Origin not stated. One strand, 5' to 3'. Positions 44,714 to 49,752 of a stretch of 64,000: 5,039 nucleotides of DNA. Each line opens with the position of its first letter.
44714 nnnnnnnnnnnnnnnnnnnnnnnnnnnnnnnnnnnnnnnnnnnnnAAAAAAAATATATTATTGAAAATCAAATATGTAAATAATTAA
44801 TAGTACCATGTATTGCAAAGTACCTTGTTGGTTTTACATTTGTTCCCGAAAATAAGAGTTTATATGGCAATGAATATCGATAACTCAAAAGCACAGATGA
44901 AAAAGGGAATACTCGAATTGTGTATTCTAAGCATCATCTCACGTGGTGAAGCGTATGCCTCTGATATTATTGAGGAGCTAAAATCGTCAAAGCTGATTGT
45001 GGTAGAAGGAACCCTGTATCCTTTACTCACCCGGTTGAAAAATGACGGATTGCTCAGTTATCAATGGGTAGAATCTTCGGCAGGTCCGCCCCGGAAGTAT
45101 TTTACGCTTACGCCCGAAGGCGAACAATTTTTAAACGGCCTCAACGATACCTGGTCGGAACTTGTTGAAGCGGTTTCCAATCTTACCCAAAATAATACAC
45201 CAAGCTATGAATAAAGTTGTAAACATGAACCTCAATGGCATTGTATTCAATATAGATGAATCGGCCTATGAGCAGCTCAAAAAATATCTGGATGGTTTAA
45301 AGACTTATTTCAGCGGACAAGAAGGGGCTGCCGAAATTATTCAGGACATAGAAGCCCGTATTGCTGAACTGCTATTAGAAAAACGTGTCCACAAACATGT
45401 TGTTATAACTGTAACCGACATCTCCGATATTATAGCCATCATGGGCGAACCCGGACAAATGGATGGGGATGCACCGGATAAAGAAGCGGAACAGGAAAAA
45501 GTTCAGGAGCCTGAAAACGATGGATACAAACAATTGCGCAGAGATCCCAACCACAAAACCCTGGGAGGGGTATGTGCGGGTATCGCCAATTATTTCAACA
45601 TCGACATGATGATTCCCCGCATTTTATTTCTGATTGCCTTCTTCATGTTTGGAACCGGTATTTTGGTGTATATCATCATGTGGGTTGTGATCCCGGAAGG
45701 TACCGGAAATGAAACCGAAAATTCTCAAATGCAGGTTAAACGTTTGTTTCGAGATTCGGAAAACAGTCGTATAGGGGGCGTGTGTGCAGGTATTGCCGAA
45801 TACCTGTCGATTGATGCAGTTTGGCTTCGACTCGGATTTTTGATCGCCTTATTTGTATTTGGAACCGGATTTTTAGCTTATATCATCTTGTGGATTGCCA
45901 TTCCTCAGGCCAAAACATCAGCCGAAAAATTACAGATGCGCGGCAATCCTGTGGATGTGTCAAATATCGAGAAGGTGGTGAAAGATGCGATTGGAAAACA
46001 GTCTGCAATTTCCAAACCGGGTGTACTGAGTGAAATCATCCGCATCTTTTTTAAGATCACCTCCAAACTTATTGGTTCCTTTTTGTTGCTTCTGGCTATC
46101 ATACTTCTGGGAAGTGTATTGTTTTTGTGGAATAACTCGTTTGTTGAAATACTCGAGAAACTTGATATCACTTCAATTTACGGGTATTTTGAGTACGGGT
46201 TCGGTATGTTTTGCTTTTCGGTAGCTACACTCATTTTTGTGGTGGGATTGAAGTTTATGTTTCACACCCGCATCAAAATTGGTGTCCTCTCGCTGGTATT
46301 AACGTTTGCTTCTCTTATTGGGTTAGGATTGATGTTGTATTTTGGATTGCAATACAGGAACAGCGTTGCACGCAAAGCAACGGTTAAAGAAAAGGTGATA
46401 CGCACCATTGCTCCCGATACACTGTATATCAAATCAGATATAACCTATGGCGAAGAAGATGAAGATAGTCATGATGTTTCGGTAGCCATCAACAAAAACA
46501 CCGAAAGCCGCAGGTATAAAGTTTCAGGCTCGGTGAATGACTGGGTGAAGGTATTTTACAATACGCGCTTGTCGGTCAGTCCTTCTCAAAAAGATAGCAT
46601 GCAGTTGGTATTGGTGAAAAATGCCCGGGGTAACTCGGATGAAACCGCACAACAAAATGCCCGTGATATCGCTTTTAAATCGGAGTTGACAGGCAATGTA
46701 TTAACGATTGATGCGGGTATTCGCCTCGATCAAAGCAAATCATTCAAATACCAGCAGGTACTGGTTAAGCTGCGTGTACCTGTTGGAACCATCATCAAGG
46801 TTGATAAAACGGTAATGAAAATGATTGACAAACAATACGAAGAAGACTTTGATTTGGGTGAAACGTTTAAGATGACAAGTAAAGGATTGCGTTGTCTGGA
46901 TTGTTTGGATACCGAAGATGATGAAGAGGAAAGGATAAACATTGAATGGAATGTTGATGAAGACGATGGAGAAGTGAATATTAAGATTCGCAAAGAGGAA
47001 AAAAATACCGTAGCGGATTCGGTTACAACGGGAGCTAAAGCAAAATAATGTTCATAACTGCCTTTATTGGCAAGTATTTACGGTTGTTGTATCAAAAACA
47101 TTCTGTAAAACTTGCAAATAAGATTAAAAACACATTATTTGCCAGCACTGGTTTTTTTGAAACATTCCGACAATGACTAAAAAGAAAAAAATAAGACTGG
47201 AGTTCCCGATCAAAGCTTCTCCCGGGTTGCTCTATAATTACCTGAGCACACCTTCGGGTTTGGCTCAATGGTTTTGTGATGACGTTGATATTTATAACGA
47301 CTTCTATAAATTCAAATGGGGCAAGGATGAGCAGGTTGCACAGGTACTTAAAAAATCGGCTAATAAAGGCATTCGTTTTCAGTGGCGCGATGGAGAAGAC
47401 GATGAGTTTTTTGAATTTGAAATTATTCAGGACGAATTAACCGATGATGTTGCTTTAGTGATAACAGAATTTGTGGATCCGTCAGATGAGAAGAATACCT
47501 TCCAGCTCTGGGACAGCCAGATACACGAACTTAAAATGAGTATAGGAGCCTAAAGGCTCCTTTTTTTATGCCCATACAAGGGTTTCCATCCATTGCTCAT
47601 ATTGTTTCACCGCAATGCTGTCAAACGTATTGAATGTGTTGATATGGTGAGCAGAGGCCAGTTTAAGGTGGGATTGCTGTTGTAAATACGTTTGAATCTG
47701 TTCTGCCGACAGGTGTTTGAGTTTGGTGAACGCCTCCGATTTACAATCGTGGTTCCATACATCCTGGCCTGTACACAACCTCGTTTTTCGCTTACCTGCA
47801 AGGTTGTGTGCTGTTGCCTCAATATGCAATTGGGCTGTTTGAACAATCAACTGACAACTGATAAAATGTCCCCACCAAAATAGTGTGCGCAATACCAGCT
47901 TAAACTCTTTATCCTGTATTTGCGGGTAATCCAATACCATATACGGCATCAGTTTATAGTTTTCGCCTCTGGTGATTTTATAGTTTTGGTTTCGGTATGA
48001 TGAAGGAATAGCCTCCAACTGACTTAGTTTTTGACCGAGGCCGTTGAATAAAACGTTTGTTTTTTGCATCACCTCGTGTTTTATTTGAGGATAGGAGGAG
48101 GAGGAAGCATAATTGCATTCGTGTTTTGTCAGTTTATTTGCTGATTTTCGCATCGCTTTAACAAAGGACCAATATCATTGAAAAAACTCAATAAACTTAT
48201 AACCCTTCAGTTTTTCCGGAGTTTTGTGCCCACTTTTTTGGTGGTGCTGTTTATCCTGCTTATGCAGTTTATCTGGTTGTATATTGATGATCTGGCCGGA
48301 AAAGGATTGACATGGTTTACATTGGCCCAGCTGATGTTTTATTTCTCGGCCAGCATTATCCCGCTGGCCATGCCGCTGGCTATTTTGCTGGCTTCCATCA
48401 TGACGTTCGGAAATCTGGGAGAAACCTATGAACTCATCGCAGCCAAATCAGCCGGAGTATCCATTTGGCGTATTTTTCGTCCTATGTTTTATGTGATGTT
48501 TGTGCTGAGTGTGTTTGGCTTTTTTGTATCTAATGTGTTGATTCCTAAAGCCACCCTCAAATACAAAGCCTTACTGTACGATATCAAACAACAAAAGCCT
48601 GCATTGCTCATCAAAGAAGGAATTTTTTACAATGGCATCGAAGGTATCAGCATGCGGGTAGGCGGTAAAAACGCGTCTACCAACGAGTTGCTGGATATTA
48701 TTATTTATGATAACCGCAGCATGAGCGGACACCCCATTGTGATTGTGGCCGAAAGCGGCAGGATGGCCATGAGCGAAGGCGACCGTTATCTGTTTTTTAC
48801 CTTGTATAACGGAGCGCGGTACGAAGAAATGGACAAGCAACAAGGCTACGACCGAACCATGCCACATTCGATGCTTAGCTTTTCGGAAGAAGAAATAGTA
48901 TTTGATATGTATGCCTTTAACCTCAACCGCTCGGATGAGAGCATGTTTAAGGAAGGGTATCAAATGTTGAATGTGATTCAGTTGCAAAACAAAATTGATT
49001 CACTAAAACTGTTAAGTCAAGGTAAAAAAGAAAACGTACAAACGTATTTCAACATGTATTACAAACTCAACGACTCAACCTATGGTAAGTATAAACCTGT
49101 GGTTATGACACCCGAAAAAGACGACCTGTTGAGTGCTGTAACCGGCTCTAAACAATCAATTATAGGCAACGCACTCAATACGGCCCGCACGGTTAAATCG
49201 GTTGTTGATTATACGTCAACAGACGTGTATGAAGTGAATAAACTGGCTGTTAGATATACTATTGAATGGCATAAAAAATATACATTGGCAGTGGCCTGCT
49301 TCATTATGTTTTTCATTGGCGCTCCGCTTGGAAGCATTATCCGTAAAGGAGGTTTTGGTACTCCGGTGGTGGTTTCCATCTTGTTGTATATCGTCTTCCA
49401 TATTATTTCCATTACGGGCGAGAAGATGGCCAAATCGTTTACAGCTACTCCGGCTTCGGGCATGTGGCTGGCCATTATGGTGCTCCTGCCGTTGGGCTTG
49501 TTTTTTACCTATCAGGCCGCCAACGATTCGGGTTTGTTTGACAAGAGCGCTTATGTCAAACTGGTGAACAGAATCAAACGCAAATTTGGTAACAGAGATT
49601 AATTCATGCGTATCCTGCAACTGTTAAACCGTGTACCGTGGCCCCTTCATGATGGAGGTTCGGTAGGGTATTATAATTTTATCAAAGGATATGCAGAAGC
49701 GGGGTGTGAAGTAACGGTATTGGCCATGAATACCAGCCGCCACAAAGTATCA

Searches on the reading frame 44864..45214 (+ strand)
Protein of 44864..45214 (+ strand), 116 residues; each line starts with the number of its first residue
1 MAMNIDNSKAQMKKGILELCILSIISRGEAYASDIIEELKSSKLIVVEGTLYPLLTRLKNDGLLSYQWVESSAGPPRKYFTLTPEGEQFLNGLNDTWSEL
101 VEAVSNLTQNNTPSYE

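Call 34: search_protein_families(library=pfam, proteins=[window:44864-45214:+], max_evalue=0.00001)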
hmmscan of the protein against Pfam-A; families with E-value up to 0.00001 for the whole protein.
window:44864-45214:+ (116 aa): 1 family
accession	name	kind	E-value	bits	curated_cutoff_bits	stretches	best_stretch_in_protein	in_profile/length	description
PF03551.20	PadR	-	3.8e-18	65.7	27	1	21-90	1-73/75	Transcriptional regulator PadR-like family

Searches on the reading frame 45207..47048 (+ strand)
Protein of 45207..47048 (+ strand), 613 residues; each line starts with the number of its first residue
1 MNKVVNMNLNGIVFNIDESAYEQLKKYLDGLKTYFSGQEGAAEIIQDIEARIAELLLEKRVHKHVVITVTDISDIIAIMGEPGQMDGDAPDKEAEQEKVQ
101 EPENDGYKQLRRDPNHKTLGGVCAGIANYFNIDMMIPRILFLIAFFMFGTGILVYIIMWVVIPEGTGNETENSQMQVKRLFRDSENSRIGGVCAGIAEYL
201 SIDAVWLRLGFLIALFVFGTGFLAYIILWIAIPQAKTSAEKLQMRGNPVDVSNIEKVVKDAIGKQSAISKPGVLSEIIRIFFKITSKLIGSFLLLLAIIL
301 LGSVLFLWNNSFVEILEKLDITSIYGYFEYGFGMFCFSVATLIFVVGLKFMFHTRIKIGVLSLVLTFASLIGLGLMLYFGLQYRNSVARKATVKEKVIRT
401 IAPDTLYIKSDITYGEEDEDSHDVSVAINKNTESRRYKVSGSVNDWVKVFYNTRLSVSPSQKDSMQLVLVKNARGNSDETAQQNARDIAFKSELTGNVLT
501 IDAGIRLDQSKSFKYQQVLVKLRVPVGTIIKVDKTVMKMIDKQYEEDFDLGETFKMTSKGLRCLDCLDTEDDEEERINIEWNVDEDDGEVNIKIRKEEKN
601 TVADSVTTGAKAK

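Call 34: search_protein_families(library=pfam, proteins=[window:45207-47048:+], max_evalue=0.00001)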
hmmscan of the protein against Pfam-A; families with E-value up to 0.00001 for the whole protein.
window:45207-47048:+ (613 aa): 2 families
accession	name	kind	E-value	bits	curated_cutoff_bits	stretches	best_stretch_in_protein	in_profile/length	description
PF04024.17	PspC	-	9.7e-44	147.4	25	2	108-164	1-57/58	PspC domain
PF22744.3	Toast-rack_PspC-Cterm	-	1.1e-22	80.6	27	1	449-568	11-135/136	ToastRack found in some PspC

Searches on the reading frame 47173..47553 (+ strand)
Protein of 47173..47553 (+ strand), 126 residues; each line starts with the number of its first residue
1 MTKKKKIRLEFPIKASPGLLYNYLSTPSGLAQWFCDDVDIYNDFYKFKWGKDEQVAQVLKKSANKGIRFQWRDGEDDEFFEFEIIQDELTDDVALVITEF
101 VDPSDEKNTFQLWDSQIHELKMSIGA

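Call 34: search_protein_families(library=pfam, proteins=[window:47173-47553:+], max_evalue=0.00001)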
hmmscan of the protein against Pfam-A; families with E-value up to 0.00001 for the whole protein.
window:47173-47553:+ (126 aa): 1 family
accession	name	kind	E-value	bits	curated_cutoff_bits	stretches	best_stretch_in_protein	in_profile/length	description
PF19569.5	START_2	-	2.2e-39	134.6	23.6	1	1-126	1-126/126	START-like superfamily domain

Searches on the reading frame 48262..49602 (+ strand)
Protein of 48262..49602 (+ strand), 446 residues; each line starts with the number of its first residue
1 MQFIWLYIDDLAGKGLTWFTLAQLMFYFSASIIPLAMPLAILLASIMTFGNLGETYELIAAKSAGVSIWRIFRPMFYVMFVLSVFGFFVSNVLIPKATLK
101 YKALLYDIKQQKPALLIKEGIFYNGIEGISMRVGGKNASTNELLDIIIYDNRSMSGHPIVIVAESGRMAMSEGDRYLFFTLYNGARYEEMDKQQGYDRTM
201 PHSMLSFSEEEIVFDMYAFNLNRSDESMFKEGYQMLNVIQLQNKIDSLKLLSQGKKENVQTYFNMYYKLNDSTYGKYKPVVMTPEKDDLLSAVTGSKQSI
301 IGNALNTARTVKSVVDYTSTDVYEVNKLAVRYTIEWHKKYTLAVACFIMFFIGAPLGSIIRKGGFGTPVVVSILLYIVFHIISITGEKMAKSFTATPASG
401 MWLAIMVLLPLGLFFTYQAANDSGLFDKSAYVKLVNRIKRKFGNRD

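Call 35: search_protein_families(library=pfam, proteins=[window:48262-49602:+], max_evalue=0.00001)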
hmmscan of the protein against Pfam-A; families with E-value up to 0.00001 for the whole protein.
window:48262-49602:+ (446 aa): 1 family
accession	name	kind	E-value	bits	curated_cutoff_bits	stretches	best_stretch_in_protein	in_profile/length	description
PF03739.19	LptF_LptG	-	8.7e-69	232.7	27.9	1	3-416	26-351/353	Lipopolysaccharide export system permease LptF/LptG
